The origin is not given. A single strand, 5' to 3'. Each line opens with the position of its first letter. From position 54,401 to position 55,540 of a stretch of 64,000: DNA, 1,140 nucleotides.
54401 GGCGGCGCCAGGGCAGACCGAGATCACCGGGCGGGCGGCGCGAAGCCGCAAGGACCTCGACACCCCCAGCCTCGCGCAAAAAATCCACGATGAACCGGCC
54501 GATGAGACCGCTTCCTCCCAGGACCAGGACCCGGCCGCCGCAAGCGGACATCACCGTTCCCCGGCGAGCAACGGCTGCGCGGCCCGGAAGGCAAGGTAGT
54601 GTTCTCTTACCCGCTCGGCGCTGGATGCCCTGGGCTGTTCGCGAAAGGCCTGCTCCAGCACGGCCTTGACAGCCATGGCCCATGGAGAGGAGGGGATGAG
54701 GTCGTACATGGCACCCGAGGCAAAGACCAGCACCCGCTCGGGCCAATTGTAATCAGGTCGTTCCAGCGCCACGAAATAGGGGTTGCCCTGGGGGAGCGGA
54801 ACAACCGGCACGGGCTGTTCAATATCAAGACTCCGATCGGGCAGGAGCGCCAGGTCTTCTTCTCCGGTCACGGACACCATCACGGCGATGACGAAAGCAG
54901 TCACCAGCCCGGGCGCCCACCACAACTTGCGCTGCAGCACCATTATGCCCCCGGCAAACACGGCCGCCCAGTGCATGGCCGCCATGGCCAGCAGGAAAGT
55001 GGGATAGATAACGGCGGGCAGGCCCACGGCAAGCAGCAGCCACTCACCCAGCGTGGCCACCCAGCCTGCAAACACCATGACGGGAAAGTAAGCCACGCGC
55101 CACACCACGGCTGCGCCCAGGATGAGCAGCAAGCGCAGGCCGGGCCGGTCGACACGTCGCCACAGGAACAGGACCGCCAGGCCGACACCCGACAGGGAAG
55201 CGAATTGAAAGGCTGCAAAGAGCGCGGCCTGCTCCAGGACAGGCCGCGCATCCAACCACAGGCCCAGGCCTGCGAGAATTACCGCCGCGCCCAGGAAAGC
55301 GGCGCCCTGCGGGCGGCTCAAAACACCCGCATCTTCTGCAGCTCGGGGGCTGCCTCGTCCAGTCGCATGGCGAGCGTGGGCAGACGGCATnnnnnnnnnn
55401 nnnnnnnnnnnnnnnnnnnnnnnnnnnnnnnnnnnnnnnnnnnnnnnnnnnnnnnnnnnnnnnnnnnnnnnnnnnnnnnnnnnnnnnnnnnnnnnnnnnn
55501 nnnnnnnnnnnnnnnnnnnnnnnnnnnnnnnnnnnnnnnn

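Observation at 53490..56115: Uncharacterised three-gene overlapping operon: fatty-acid-desaturase-family enzyme, novel membrane protein, saccharopine-dehydrogenase-like oxidoreductase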

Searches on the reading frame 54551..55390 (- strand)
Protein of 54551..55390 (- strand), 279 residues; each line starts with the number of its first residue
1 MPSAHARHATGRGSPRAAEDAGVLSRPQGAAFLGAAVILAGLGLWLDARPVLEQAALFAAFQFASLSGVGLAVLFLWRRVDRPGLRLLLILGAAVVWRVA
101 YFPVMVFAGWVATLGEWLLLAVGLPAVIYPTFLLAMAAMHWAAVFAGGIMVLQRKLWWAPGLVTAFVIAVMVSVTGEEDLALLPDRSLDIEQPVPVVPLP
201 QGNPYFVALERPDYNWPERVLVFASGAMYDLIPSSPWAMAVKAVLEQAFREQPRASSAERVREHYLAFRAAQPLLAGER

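Call 3: search_protein_families(library=pfam, proteins=[window:54551-55390:-], max_evalue=0.1)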
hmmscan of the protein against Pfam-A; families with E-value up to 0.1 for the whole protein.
window:54551-55390:- (279 aa): 0 families

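Call 4: search_protein_families(library=ncbifam, proteins=[window:54551-55390:-], max_evalue=0.1)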
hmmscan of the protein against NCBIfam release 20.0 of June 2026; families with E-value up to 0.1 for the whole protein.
window:54551-55390:- (279 aa): 0 families

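Call 6: find_homologous_proteins(query=window:54551-55390:-)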
Query window:54551-55390:- (279 aa): 20 proteins with E <= 0.001 among 8000 candidates.
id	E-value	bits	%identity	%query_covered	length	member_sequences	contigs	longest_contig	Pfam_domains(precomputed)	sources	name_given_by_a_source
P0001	1.4e-158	545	100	92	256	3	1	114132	-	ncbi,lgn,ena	-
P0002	7.4e-101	355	69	89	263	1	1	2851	-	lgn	-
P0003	3.3e-100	353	67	90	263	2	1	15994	-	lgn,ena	-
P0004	1.4e-99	351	68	89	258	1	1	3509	-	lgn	-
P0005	1.2e-98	348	67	89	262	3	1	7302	-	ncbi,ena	-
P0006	1.0e-93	332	64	89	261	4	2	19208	-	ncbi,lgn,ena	-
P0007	1.1e-93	332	70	86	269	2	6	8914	-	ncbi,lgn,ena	-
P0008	7.6e-88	313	59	89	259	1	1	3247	-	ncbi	-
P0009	9.8e-80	286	56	86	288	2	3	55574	-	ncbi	-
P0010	2.9e-79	284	58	86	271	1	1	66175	-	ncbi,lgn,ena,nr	ncbi:MAG TPA: hypothetical protein ENJ19_07630 [Gammaproteobacteria bacterium]|nr:hypothetical prote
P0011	4.7e-77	277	55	85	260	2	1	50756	-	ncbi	-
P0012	9.9e-77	276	54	88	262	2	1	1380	-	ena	-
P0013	7.2e-65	237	50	82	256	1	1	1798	-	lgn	-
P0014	1.5e-51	194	51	66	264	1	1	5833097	-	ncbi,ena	-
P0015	2.1e-51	193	46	90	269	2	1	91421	-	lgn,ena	-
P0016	4.2e-47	179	43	81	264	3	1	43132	-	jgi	-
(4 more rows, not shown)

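Call 7: find_encoding_contigs(protein=P0001, flank=8000, max_places=3)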
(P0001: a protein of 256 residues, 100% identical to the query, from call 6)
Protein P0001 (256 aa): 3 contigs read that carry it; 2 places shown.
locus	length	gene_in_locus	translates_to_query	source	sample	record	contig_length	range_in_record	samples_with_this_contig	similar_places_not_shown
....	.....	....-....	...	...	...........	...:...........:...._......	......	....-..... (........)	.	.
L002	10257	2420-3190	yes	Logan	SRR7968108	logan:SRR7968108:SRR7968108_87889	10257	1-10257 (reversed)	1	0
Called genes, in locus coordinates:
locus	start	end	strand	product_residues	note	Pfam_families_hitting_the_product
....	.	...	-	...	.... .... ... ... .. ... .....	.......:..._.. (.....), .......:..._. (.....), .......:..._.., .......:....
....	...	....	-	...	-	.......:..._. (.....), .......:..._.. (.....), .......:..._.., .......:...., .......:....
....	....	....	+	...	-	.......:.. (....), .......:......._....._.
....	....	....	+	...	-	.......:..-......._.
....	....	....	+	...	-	-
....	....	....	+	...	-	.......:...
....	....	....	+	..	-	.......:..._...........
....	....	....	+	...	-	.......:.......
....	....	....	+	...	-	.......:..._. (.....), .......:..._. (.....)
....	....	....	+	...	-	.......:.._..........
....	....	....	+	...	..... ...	-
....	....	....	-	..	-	-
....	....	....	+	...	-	-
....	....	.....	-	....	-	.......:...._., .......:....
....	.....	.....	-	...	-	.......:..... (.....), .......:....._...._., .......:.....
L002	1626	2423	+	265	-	PF00487:FA_desaturase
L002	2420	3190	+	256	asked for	-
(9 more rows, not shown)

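Call 8: find_encoding_contigs(protein=P0014, flank=8000, max_places=3)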
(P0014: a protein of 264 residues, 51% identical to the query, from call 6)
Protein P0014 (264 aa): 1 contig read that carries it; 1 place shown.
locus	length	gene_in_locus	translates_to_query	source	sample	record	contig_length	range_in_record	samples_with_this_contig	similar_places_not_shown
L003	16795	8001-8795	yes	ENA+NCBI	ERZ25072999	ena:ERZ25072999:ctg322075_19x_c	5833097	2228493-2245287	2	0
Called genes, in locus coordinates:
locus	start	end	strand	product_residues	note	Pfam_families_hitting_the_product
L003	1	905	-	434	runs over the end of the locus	PF01882:DUF58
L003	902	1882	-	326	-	PF20030:bpMoxR, PF00158:Sigma54_activat (faint), PF00004:AAA (weak), PF07726:AAA_3, PF07728:AAA_5, PF17863:AAA_lid_2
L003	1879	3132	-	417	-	PF14258:DUF4350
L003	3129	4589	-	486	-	PF13559:DUF4129 (weak)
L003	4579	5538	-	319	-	PF28475:DUF8413, PF01944:SpoIIM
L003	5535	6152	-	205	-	PF06271:RDD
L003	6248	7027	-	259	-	PF25231:DUF7847 (weak)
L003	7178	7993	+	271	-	PF00487:FA_desaturase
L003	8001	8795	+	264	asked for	-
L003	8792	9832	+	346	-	PF03435:Sacchrp_dh_NADP (weak)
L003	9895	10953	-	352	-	PF11583:AurF, PF11266:Ald_deCOase (weak)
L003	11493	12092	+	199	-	-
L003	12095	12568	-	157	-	-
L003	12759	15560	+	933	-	PF27417:BigA_3rd (faint), PF03797:Autotransporter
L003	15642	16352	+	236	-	-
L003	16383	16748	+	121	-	PF14248:DUF4345 (weak)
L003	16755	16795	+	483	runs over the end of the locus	PF01120:Alpha_L_fucos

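Call 9: find_encoding_contigs(protein=P0010, flank=8000, max_places=3)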
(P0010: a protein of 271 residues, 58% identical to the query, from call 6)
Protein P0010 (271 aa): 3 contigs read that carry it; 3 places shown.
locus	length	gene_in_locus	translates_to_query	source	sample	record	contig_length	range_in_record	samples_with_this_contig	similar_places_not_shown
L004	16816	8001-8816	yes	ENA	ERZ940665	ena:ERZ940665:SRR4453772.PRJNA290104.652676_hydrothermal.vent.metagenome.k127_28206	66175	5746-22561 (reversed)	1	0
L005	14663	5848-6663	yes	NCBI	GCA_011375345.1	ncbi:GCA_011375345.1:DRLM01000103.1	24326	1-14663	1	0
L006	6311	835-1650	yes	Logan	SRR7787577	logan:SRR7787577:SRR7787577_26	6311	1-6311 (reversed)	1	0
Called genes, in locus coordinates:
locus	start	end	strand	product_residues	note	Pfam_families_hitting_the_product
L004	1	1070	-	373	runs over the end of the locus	PF04371:PAD_porph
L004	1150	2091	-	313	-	PF00990:GGDEF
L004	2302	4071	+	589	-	PF05157:MshEN, PF00437:T2SSE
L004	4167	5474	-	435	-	PF00890:FAD_binding_2 (faint), PF01266:DAO (weak), PF01593:Amino_oxidase, PF03486:HI0933_like (faint), PF07992:Pyr_redox_2 (faint), PF13450:NAD_binding_8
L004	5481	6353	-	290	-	PF00494:SQS_PSY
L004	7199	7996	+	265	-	PF00487:FA_desaturase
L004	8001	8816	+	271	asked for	-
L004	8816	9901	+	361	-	PF03435:Sacchrp_dh_NADP (weak)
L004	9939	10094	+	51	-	-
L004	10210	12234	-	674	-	PF00990:GGDEF, PF00563:EAL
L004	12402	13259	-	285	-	PF01112:Asparaginase_2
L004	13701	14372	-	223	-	PF11249:DUF3047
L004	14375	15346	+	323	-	PF04463:2-thiour_desulf, PF08349:DUF1722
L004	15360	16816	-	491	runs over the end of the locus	PF03600:CitMHS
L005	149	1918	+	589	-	PF05157:MshEN, PF00437:T2SSE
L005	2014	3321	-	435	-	PF00890:FAD_binding_2 (faint), PF01266:DAO (weak), PF01593:Amino_oxidase, PF03486:HI0933_like (faint), PF07992:Pyr_redox_2 (faint), PF13450:NAD_binding_8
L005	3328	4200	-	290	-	PF00494:SQS_PSY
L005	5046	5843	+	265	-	PF00487:FA_desaturase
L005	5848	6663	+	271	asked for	-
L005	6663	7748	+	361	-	PF03435:Sacchrp_dh_NADP (weak)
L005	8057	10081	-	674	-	PF00990:GGDEF, PF00563:EAL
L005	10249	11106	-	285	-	PF01112:Asparaginase_2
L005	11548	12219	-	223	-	PF11249:DUF3047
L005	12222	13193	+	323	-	PF04463:2-thiour_desulf, PF08349:DUF1722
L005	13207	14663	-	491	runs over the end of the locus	PF03600:CitMHS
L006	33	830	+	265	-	PF00487:FA_desaturase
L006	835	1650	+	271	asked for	-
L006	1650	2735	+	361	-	PF03435:Sacchrp_dh_NADP (weak)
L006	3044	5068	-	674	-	PF00990:GGDEF, PF00563:EAL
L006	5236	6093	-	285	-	PF01112:Asparaginase_2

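Call 12: find_related_loci(query=A1, collection=genome_contigs, flank=8000)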
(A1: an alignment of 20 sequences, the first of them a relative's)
Query A1 (256 aa) in genome_contigs; peptide patterns used: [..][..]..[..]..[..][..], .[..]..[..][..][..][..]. (x = any residue, [..] = any of these).
73 stretches matched a pattern; 25 encode a relative of the query (tblastn E <= 1e-3); 25 distinct loci.
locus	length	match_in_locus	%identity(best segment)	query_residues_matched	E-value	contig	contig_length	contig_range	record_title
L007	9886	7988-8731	58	3-249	3e-92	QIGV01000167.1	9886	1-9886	MAG: Gammaproteobacteria bacterium isolate SZUA-140 Ga0063293_10007798, whole genome shotgun sequence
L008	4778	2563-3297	58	12-256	2e-88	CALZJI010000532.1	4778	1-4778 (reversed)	MAG: uncultured Chromatiaceae bacterium isolate FCS_M_Gamma_042 genome assembly, contig: k121_1465672, whole genome shot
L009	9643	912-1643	55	8-250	5e-87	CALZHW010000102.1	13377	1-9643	MAG: uncultured Ectothiorhodospiraceae bacterium isolate FCS_M_Gamma_062.3 genome assembly, contig: NODE_277_length_1337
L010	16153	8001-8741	64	3-249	4e-98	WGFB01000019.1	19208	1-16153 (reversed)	MAG: Gammaproteobacteria bacterium isolate S146_68 k151_200506, whole genome shotgun sequence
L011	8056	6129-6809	52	24-249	9e-65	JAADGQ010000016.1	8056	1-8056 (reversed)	MAG: Gammaproteobacteria bacterium isolate M_MetaBat.125 contig-127_15879, whole genome shotgun sequence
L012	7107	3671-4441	42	5-252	2e-60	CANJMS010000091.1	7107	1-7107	MAG: Nitrosomonadales bacterium isolate RH-23may17-230 genome assembly, contig: RH-23may17-C88839, whole genome shotgun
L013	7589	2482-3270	40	5-256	3e-60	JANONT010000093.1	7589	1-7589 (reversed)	MAG: Candidatus Nitrotoga sp. isolate VAR_43_metabat_319 VAR_43_k141_4514995, whole genome shotgun sequence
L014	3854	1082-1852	41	5-252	3e-56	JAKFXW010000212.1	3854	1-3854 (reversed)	MAG: Gallionellaceae bacterium isolate ND4_Bin_6 ND4_0001822, whole genome shotgun sequence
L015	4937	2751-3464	42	20-256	2e-54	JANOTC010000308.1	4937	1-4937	MAG: Gammaproteobacteria bacterium isolate VAR_39_metabat_35 VAR_39_k141_1368538, whole genome shotgun sequence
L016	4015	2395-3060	47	31-252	7e-52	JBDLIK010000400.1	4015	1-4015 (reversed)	MAG: Myxococcota bacterium isolate MAG027 MAG027_426, whole genome shotgun sequence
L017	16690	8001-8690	45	20-249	1e-50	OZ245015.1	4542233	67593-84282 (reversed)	MAG: Myxococcota bacterium isolate 85673d58-4904-4b26-8d51-d6408ed8c16c genome assembly, chromosome: 1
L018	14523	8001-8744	43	4-249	3e-49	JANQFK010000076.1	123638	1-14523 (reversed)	MAG: Myxococcota bacterium isolate PL23a_bin.83 k99_5473031, whole genome shotgun sequence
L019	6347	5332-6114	39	2-252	2e-48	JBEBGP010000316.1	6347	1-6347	MAG: Candidatus Nitrotoga sp. isolate ASF_26 NODE_10165_length_6347_cov_2.960467, whole genome shotgun sequence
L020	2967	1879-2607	45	7-249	9e-47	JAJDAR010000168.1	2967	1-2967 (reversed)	MAG: Deltaproteobacteria bacterium isolate OFTM245 OFTM245_167, whole genome shotgun sequence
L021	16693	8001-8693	45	19-249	1e-50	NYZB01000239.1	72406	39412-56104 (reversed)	MAG: Deltaproteobacteria bacterium isolate ARS66 MHASMcontig_452351, whole genome shotgun sequence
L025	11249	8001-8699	37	20-252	9e-43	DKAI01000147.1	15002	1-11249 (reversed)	MAG TPA_asm: Deltaproteobacteria bacterium UBA6930 UBA6930_contig_22690, whole genome shotgun sequence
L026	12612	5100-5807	35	20-255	5e-42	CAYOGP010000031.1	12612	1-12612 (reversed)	MAG TPA_asm: uncultured Spirochaetales bacterium isolate binchicken_co46_678 genome assembly, contig: NODE_9635_length_1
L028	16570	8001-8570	43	63-252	1e-40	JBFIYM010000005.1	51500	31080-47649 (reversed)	MAG: Myxococcota bacterium isolate Mix_sand14.2021.12.G.35 k141_2021370_length_51500_cov_52.4711, whole genome shotgun s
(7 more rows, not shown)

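Call 16: search_protein_families(library=pfam, proteins=[L017:4349-5764:-, L025:5080-6456:-, L017:5628-6269:+, L025:6455-7012:+, L017:9894-11132:+, L025:9907-10680:+, L026:7792-9006:+, L025:4580-5020:+, L012:5680-6582:+, L007:6554-6961:+], max_evalue=0.01)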
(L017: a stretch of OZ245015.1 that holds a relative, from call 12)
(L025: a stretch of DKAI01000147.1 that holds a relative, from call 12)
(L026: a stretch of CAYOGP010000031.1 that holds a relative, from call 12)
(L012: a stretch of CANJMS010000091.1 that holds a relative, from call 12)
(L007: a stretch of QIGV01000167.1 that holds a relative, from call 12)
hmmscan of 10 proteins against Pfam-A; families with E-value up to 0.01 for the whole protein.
L017:4349-5764:- (471 aa): 3 families
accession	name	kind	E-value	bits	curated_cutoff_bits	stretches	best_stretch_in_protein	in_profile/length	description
PF00919.26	UPF0004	-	1.2e-25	89.8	27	1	29-127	2-98/98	Uncharacterized protein family UPF0004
PF04055.27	Radical_SAM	-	1.2e-22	81.2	29.5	1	177-353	2-166/166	Radical SAM superfamily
PF18693.7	TRAM_2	-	1e-12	48.4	27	1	409-469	1-60/63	TRAM domain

L025:5080-6456:- (458 aa): 4 families
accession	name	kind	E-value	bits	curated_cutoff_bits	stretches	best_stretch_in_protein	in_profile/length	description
PF00919.26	UPF0004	-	1.2e-25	89.8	27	1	16-114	2-98/98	Uncharacterized protein family UPF0004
PF04055.27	Radical_SAM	-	3.9e-21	76.4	29.5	1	164-340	2-166/166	Radical SAM superfamily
PF18693.7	TRAM_2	-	1.4e-14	54.4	27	1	396-458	1-63/63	TRAM domain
PF01938.26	TRAM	-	3e-05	24.2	21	1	396-458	4-61/61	TRAM domain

L017:5628-6269:+ (213 aa): 2 families
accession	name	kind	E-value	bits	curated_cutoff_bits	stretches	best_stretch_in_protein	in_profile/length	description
PF13669.12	Glyoxalase_4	-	1.3e-31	109.5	27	1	66-176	1-109/109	Glyoxalase/Bleomycin resistance protein/Dioxygenase superfamily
PF00903.31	Glyoxalase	-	2.6e-05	25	20.6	1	65-168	2-103/121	Glyoxalase/Bleomycin resistance protein/Dioxygenase superfamily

L025:6455-7012:+ (185 aa): 2 families
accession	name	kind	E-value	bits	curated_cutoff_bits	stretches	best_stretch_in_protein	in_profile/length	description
PF13669.12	Glyoxalase_4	-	1.3e-30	106.3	27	1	34-144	1-109/109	Glyoxalase/Bleomycin resistance protein/Dioxygenase superfamily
PF00903.31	Glyoxalase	-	4.6e-06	27.5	20.6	1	33-133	2-100/121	Glyoxalase/Bleomycin resistance protein/Dioxygenase superfamily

L017:9894-11132:+ (412 aa): 4 families
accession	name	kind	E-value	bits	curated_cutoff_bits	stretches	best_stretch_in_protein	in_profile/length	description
PF00106.31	adh_short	-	3.3e-41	141.3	26.6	1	150-337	2-190/195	short chain dehydrogenase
PF13561.12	adh_short_C2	-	9e-23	81.5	27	1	155-339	1-186/236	Enoyl-(Acyl carrier protein) reductase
PF08659.16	KR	-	1.5e-11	45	22.6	1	149-305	1-158/180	KR domain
PF01370.27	Epimerase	-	0.0001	22.2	20.9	1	151-263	1-99/240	NAD dependent epimerase/dehydratase family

L025:9907-10680:+ (257 aa): 4 families
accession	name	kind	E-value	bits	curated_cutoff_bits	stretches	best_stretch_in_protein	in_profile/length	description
PF00106.31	adh_short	-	8.3e-42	143.3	26.6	1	5-188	2-178/195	short chain dehydrogenase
PF13561.12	adh_short_C2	-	1.9e-32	113.2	27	1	10-188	1-172/236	Enoyl-(Acyl carrier protein) reductase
PF08659.16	KR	-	1.1e-09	38.9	22.6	1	6-175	3-164/180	KR domain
PF01370.27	Epimerase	-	0.00065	19.6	20.9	1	6-158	1-125/240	NAD dependent epimerase/dehydratase family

L026:7792-9006:+ (404 aa): 8 families
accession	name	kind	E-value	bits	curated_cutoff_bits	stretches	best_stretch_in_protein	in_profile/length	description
PF00106.31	adh_short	-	1.4e-44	152.4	26.6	1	152-340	2-191/195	short chain dehydrogenase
PF13561.12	adh_short_C2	-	1.2e-23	84.4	27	1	157-341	1-186/236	Enoyl-(Acyl carrier protein) reductase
PF08659.16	KR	-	5.4e-14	53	22.6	1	153-326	3-173/180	KR domain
PF01370.27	Epimerase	-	2.3e-07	30.9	20.9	1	153-257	1-91/240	NAD dependent epimerase/dehydratase family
PF13460.12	NAD_binding_10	-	1.4e-06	28.8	27.2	1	157-331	1-146/184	NAD(P)H-binding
PF02558.23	ApbA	-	0.002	18.2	22.2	1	161-195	8-41/150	Ketopantoate reductase PanE/ApbA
PF16363.11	GDP_Man_Dehyd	-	0.0023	17.9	27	1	154-223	1-75/332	GDP-mannose 4,6 dehydratase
PF08643.16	DUF1776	-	0.0068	16.3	25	0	238-327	104-195/294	Fungal family of unknown function (DUF1776)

L025:4580-5020:+ (146 aa): 1 family
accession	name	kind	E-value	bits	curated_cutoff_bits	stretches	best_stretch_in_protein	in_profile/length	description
PF01728.25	FtsJ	-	4.8e-21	75.9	24.1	1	2-144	37-181/181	FtsJ-like methyltransferase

L012:5680-6582:+ (300 aa): 8 families
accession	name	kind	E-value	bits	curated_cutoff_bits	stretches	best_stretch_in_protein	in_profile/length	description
PF01370.27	Epimerase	-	3.5e-30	105.6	20.9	1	4-224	2-239/240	NAD dependent epimerase/dehydratase family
PF08338.16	DUF1731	-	3e-21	75.3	27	1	252-297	2-47/47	Domain of unknown function (DUF1731)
PF16363.11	GDP_Man_Dehyd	-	4.5e-11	43.2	27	1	4-220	1-244/332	GDP-mannose 4,6 dehydratase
PF13460.12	NAD_binding_10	-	1.7e-06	28.5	27.2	1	7-165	1-144/184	NAD(P)H-binding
PF07993.18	NAD_binding_4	-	2.7e-05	23.9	20.1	1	5-40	1-39/258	Male sterility protein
PF04321.23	RmlD_sub_bind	-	5.8e-05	22.7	27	1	1-87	1-78/287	RmlD substrate binding domain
PF05368.20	NmrA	-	0.00013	22.1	27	1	2-50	4-54/298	NmrA-like family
PF08659.16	KR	-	0.00071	20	22.6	1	4-40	4-43/180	KR domain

L007:6554-6961:+ (135 aa): 0 families

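Call 17: predict_structure(alignment_id=A1)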
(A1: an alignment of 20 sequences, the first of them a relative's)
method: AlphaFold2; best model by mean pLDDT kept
length: 256 residues; sequences in the alignment: 20
mean_pLDDT: 94.3   pTM: 0.91
mean pLDDT of the five models: 94.3, 94.2, 93.6, 93.3, 92.9
residues with pLDDT >= 90: 240; 70-90: 11; 50-70: 3; < 50: 2
segments of 3 or more residues with pLDDT < 50: none
pLDDT, mean of each block of 10 residues (from residue 1): 83 98 94 97 98 95 97 97 97 95 96 98 96 95 95 91 92 94 93 92 95 95 96 95 96 71
secondary structure, 60 per line:
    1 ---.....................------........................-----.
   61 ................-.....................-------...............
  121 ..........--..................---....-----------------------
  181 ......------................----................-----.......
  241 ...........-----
elements in order: H4-24 H31-54 H60-76 H78-98 H106-130 H133-150 H154-157 H181-186 H193-208 H213-228 H234-251
